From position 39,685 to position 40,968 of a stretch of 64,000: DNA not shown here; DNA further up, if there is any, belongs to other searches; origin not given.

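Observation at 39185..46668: GDP-D-glycero-D-manno-heptose pathway with tailoring dehydratases, methyltransferases and a GT17-like transferase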

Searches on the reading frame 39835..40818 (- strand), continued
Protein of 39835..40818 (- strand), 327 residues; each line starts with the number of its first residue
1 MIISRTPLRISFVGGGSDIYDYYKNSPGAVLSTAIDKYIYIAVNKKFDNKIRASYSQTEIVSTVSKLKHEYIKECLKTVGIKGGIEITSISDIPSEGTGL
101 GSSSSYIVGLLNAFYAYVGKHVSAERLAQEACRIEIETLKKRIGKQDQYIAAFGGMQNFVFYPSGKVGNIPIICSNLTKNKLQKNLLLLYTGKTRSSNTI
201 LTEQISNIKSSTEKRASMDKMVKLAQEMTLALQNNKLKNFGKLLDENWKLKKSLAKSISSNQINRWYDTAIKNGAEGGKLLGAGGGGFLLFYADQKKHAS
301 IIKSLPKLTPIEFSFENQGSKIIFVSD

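Call 45: search_protein_families(library=ncbifam, proteins=[L004:7423-8409:+, L004:8411-9304:+, L006:7895-8836:+, L006:8823-10004:+], max_evalue=1e-10)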
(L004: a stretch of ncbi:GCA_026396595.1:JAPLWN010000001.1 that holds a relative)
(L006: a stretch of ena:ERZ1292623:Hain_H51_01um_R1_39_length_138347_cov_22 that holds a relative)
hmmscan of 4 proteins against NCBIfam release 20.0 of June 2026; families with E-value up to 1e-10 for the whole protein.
L004:7423-8409:+ (328 aa): 17 families
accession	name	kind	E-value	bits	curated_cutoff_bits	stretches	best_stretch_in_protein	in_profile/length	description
TIGR01472.1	gmd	equivalog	1.9e-45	155.6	415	1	6-317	2-336/342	GDP-mannose 4,6-dehydratase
TIGR01181.1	dTDP_gluc_dehyt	equivalog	8.2e-45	153.3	365.1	1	7-321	2-313/321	dTDP-glucose 4,6-dehydratase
TIGR04180.1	EDH_00030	hypoth_equivalog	3.5e-41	141.2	475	1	7-305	1-295/297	NAD-dependent 4,6-dehydratase LegB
TIGR01179.1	galE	equivalog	2.4e-33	115.3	262.3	1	6-317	1-323/332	UDP-glucose 4-epimerase GalE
TIGR02622.1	CDP_4_6_dhtase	equivalog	4.8e-29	101.6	278.45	1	4-326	4-337/352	CDP-glucose 4,6-dehydratase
NF007490.0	PRK10084.1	subfamily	2.2e-24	86.1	649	1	7-319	3-334/361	dTDP-glucose 4,6-dehydratase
NF007582.0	PRK10217.1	equivalog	7e-23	81.3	698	1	5-251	2-255/355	dTDP-glucose 4,6-dehydratase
TIGR02197.1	heptose_epim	equivalog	2.8e-22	79.3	274.6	1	7-315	1-309/316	ADP-glyceromanno-heptose 6-epimerase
TIGR03466.1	HpnA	hypoth_equivalog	9.8e-19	67.4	367.65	1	6-165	2-155/327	hopanoid-associated sugar epimerase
NF008872.0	PRK11908.1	equivalog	1.4e-17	63.8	294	1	5-326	2-342/349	bifunctional UDP-4-keto-pentose/UDP-xylose synthase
NF011728.1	PRK15181.1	equivalog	1.5e-16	60.3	760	1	3-236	14-249/348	Vi polysaccharide biosynthesis UDP-N-acetylglucosaminuronic acid C-4 epimerase TviC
NF005998.1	PRK08125.1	equivalog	1.8e-16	59.7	777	1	3-317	314-647/649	bifunctional UDP-4-amino-4-deoxy-L-arabinose formyltransferase/UDP-glucuronic acid oxidase ArnA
NF007956.0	PRK10675.1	subfamily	1.8e-15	56.9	394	1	6-235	2-240/338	UDP-glucose 4-epimerase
NF043036.1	ErythonDh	equivalog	2.6e-13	49.9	325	1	6-163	2-161/321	D-erythronate dehydrogenase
NF042423.1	oxyalk_red_Shew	equivalog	1.3e-11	44.1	580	1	3-164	7-158/331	2-alkyl-3-oxoalkanoate reductase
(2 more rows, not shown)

L004:8411-9304:+ (297 aa): 24 families
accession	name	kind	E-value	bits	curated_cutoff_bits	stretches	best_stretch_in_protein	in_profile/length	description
TIGR04180.1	EDH_00030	hypoth_equivalog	9.8e-44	149.6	475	1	3-286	1-296/297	NAD-dependent 4,6-dehydratase LegB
TIGR01179.1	galE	equivalog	7.3e-35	120.4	262.3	1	2-287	1-312/332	UDP-glucose 4-epimerase GalE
TIGR01181.1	dTDP_gluc_dehyt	equivalog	6.7e-28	97.7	365.1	1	2-294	1-306/321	dTDP-glucose 4,6-dehydratase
TIGR02197.1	heptose_epim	equivalog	2.9e-26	92.4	274.6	1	3-278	1-287/316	ADP-glyceromanno-heptose 6-epimerase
NF042422.1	oxyalk_red_OleD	equivalog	1.5e-24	87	580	1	1-243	1-245/329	2-alkyl-3-oxoalkanoate reductase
NF007956.0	PRK10675.1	subfamily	9.9e-24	84.1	394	1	1-168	1-182/338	UDP-glucose 4-epimerase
NF042423.1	oxyalk_red_Shew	equivalog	1.1e-20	74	580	1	2-250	10-253/331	2-alkyl-3-oxoalkanoate reductase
TIGR01472.1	gmd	equivalog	1.4e-19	70.5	415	1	4-254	4-274/342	GDP-mannose 4,6-dehydratase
NF043036.1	ErythonDh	equivalog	7.8e-18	64.7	325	1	1-152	1-164/321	D-erythronate dehydrogenase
NF004520.0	PRK05865.1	equivalog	1.9e-17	62.5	1509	1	1-240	1-194/854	sugar epimerase family protein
TIGR03466.1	HpnA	hypoth_equivalog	9.8e-17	60.8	367.65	1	1-249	1-247/327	hopanoid-associated sugar epimerase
NF011728.1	PRK15181.1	equivalog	7e-16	58.2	760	1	2-294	17-332/348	Vi polysaccharide biosynthesis UDP-N-acetylglucosaminuronic acid C-4 epimerase TviC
TIGR01214.1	rmlD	equivalog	1.3e-14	54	224.05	1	2-184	1-167/285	dTDP-4-dehydrorhamnose reductase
TIGR03589.1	PseB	equivalog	6.1e-14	51.7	407.75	1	3-236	7-235/324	UDP-N-acetylglucosamine 4,6-dehydratase (inverting)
TIGR02622.1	CDP_4_6_dhtase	equivalog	1.7e-13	50.4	278.45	1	2-294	6-325/352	CDP-glucose 4,6-dehydratase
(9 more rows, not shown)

L006:7895-8836:+ (313 aa): 20 families
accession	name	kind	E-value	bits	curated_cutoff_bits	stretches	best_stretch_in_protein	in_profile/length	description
TIGR01179.1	galE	equivalog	8e-69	232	262.3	1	7-309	1-329/332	UDP-glucose 4-epimerase GalE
TIGR04180.1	EDH_00030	hypoth_equivalog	7.8e-49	166.3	475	1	8-292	1-296/297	NAD-dependent 4,6-dehydratase LegB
TIGR01181.1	dTDP_gluc_dehyt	equivalog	2.6e-48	164.7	365.1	1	7-309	1-315/321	dTDP-glucose 4,6-dehydratase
TIGR02197.1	heptose_epim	equivalog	1.7e-39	135.8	274.6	1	8-307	1-315/316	ADP-glyceromanno-heptose 6-epimerase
NF007956.0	PRK10675.1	subfamily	8.9e-39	133.5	394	1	7-176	2-182/338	UDP-glucose 4-epimerase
NF011728.1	PRK15181.1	equivalog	1.5e-30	106.4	760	1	6-309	16-341/348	Vi polysaccharide biosynthesis UDP-N-acetylglucosaminuronic acid C-4 epimerase TviC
NF007582.0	PRK10217.1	equivalog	1.3e-29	103.4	698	1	6-307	2-333/355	dTDP-glucose 4,6-dehydratase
NF007490.0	PRK10084.1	subfamily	8.1e-29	100.7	649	1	7-309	2-338/361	dTDP-glucose 4,6-dehydratase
NF008360.0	PRK11150.1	equivalog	4.6e-25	88.5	452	1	8-300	2-301/310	ADP-glyceromanno-heptose 6-epimerase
NF047922.1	GDPFucSynFcl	equivalog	6.4e-24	85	500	1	5-310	2-306/308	GDP-L-fucose synthase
TIGR03466.1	HpnA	hypoth_equivalog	1.8e-23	82.9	367.65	1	7-295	2-283/327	hopanoid-associated sugar epimerase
NF042422.1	oxyalk_red_OleD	equivalog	6.4e-23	81.6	580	1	7-249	2-243/329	2-alkyl-3-oxoalkanoate reductase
NF042423.1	oxyalk_red_Shew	equivalog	1.9e-21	76.5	580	1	3-223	6-217/331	2-alkyl-3-oxoalkanoate reductase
TIGR02622.1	CDP_4_6_dhtase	equivalog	3.8e-21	75.6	278.45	1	5-310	4-335/352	CDP-glucose 4,6-dehydratase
NF008872.0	PRK11908.1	equivalog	8.1e-19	67.8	294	1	6-311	2-341/349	bifunctional UDP-4-keto-pentose/UDP-xylose synthase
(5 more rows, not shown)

L006:8823-10004:+ (393 aa): 19 families
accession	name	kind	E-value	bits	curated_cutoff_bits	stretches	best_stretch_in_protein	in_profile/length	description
NF006506.0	PRK08942.1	equivalog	4.9e-45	153.3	178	1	234-378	3-146/182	D-glycero-beta-D-manno-heptose 1,7-bisphosphate 7-phosphatase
TIGR01656.1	Histidinol-ppas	subfamily_domain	1.8e-35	122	84.15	1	235-376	1-142/149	histidinol-phosphate phosphatase domain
NF050049.1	HBPPhtaseGmhB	domain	1.4e-32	112.8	250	1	234-378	3-142/171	D-glycero-alpha-D-manno-heptose-1,7-bisphosphate 7-phosphatase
TIGR01662.1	HAD-SF-IIIA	subfamily_domain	6.6e-30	104.1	44.6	1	235-379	1-138/141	HAD-IIIA family hydrolase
TIGR03992.1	Arch_glmU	subfamily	1.1e-29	103.5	292.1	1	6-187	2-178/393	bifunctional sugar-1-phosphate nucleotidylyltransferase/acetyltransferase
TIGR00213.1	GmhB_yaeD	subfamily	9.6e-29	100.3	149.6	1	235-377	2-147/176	D-glycero-beta-D-manno-heptose 1,7-bisphosphate 7-phosphatase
NF052502.1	man1P_GTase_Rv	exception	1e-28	100.2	440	1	6-221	2-220/352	mannose-1-phosphate guanylyltransferase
NF005264.0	PRK06769.1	equivalog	1.5e-27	96.5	217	1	235-380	5-137/175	HAD-IIIA family hydrolase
NF049965.1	GlMnHpPGnyltfHddC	equivalog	2.4e-26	92.8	300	1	5-196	1-187/221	D-glycero-D-manno-heptose 1-phosphate guanosyltransferase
NF045761.1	NAMPUrTaseMurU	equivalog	8.2e-25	88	250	1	6-224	2-220/226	N-acetylmuramate alpha-1-phosphate uridylyltransferase MurU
NF003937.0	PRK05446.1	equivalog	1.3e-24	86.9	443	1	234-385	3-154/355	bifunctional histidinol-phosphatase/imidazoleglycerol-phosphate dehydratase HisB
NF041313.1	UDPGP_AglF_Halo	equivalog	4.1e-22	78.8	400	1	6-183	2-180/234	UTP--glucose-1-phosphate uridylyltransferase AglF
TIGR01261.1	hisB_Nterm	equivalog_domain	1.8e-21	76.3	140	1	235-375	2-142/161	histidinol-phosphatase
TIGR02623.1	G1P_cyt_trans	equivalog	2.1e-20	73.3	300.25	0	6-69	2-65/255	glucose-1-phosphate cytidylyltransferase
TIGR01208.1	rmlA_long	equivalog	1.2e-18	67.2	320.25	1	7-136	2-133/353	glucose-1-phosphate thymidylyltransferase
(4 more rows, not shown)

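Call 75: search_protein_families(library=ncbifam, proteins=[L004:18316-19350:-], max_evalue=0.00001)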
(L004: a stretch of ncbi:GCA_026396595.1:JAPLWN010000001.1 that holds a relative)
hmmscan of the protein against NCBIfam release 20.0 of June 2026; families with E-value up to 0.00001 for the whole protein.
L004:18316-19350:- (344 aa): 14 families
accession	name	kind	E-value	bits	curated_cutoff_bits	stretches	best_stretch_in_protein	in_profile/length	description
NF038299.1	EPS_HpsN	equivalog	3.5e-23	82.1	425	1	4-255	1-262/317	hormogonium polysaccharide biosynthesis glycosyltransferase HpsN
TIGR03937.1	PgaC_IcaA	equivalog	3.8e-22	78.8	422.3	1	3-215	44-249/407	poly-beta-1,6-N-acetyl-D-glucosamine synthase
TIGR03965.1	mycofact_glyco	equivalog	7.2e-20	71.3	280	1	4-216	74-280/467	mycofactocin biosynthesis glycosyltransferase MftF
NF041875.1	EPS_EpsD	equivalog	3.5e-18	66.1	370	1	6-216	1-206/325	exopolysaccharide biosynthesis glycosyltransferase EpsD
NF007482.0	PRK10073.1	equivalog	3e-16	59.4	423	1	3-108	5-112/334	glycosyltransferase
TIGR03111.1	glyc2_xrt_Gpos1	hypoth_equivalog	1.3e-14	53.9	363.95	1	2-176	47-227/439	TIGR03111 family XrtG-associated glycosyltransferase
NF047683.1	TeichurnBiosyTuaG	equivalog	2.8e-11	43.5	400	1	4-100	6-105/252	teichuronic acid biosynthesis protein TuaG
TIGR04283.1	glyco_like_mftF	equivalog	1.2e-10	41.4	182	1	7-119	2-111/221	TIGR04283 family arsenosugar biosynthesis glycosyltransferase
NF050050.1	ProtGlycPglI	equivalog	8.2e-09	35.2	500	1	3-107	1-109/306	GalNAc(5)-diNAcBac-PP-undecaprenol beta-1,3-glucosyltransferase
NF038302.1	EPS_HpsE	equivalog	8.2e-09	34.8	300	1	6-127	3-132/307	hormogonium polysaccharide biosynthesis glycosyltransferase HpsE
TIGR01556.1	rhamnosyltran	subfamily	2.1e-08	33.7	200.55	1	26-281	14-273/281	rhamnosyltransferase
TIGR04242.1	nodulat_NodC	equivalog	2.3e-06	26.8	550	1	3-121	47-170/395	chitooligosaccharide synthase NodC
NF047588.1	GlcsyltransPgfSStrep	equivalog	3.4e-06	26.5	500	1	5-105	2-109/308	glycosyltransferase PgfS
NF007986.1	PRK10714.1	equivalog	4.1e-06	26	529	1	4-110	6-119/316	undecaprenyl-phosphate 4-deoxy-4-formamido-L-arabinose transferase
